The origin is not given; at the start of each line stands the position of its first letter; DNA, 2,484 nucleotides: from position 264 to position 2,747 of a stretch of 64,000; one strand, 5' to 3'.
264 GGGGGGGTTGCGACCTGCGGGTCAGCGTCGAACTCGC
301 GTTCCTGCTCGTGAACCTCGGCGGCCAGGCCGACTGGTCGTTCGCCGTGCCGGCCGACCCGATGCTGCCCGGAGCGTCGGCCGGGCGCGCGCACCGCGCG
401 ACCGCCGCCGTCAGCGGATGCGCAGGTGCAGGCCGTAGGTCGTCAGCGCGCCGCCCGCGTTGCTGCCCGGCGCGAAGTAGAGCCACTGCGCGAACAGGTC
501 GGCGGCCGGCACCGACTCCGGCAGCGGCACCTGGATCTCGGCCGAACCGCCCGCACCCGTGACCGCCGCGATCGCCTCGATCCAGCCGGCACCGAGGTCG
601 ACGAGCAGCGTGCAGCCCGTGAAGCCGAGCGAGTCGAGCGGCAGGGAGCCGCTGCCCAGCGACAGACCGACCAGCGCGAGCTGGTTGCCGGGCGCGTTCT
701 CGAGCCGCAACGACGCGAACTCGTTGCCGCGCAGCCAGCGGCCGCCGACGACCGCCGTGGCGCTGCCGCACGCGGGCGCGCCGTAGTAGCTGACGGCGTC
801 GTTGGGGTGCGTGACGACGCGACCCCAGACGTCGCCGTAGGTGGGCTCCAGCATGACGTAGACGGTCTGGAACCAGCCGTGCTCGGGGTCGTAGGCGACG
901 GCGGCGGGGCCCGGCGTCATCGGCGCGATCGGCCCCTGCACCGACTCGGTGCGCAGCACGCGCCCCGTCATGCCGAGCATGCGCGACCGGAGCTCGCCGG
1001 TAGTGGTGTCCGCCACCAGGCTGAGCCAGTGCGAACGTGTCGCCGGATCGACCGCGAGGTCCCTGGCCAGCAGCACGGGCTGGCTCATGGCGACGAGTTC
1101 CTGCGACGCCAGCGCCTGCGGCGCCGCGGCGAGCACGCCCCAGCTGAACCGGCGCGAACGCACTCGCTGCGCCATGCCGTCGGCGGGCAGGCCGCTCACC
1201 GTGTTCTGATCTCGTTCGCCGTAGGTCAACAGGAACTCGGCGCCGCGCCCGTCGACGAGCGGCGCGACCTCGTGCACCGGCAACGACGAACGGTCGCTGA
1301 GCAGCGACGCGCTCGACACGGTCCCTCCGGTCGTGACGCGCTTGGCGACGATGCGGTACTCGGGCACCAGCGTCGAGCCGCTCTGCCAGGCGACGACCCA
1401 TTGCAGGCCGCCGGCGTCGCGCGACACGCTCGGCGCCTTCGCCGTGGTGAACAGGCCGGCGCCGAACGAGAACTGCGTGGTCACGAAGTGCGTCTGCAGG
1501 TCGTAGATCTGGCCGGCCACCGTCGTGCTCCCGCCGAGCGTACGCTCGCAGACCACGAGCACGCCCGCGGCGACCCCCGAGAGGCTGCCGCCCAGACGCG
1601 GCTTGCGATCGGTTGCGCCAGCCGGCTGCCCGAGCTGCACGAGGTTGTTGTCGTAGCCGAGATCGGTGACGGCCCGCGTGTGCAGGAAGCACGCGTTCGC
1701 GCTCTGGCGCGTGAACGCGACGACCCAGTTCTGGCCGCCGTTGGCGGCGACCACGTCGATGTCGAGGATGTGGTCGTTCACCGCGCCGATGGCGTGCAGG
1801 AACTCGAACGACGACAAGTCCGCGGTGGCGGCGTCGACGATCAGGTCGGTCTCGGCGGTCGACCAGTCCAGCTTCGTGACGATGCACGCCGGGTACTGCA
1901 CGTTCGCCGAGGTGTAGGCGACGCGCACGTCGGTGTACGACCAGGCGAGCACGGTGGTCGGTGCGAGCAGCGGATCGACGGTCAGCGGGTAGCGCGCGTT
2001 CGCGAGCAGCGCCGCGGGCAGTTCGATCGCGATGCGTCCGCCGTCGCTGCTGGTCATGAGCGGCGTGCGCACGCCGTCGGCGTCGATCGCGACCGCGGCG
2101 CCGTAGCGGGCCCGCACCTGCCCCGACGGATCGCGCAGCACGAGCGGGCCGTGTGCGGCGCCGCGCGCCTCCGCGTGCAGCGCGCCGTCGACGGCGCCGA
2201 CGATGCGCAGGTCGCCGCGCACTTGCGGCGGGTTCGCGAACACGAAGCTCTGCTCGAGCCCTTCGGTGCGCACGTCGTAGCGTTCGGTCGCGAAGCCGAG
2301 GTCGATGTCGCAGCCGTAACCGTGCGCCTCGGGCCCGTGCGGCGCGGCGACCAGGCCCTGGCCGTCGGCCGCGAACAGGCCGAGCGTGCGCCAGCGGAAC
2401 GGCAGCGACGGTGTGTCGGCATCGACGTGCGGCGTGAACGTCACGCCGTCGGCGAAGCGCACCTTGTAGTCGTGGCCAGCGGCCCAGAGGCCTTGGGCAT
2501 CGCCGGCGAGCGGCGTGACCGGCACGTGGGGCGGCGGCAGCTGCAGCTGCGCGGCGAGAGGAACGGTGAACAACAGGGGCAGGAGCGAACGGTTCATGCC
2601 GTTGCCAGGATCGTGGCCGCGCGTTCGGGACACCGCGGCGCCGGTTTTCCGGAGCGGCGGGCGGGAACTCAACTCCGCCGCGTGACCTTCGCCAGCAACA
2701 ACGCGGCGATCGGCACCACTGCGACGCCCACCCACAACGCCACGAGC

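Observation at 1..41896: An unassigned extreme-C-terminal module of about 110 aa is shared by seven otherwise unrelated secreted proteins within 42 kb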

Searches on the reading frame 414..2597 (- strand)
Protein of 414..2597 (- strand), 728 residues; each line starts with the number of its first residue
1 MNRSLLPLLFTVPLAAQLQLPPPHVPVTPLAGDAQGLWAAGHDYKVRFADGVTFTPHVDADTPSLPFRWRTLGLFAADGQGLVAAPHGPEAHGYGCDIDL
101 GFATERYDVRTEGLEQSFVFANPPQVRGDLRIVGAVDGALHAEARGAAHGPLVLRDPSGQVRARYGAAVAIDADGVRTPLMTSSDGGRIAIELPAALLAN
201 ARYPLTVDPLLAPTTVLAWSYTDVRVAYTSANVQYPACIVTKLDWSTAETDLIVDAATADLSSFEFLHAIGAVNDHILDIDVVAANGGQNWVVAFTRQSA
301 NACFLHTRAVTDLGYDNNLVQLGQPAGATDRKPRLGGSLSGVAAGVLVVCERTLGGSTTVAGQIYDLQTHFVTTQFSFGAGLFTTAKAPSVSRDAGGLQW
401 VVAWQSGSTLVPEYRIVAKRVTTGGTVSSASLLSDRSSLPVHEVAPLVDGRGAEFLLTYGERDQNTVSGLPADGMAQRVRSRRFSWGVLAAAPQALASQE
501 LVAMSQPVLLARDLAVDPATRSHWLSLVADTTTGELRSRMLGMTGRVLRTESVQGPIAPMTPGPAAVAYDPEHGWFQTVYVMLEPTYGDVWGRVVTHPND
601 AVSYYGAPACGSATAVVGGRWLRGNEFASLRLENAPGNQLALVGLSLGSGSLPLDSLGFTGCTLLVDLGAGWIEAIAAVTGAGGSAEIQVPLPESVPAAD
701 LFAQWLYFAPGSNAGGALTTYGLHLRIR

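Call 12: search_protein_families(library=pfam, proteins=[window:414-2597:-], max_evalue=1)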
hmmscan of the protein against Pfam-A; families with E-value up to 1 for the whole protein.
window:414-2597:- (728 aa): 1 family
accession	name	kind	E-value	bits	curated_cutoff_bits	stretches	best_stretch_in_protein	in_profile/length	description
PF07268.16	EppA_BapA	-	0.01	16.2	29.1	1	105-138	26-58/138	Exported protein precursor (EppA/BapA)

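Call 13: search_protein_families(library=ncbifam, proteins=[window:414-2597:-], max_evalue=1)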
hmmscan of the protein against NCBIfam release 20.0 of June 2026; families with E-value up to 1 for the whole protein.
window:414-2597:- (728 aa): 0 families
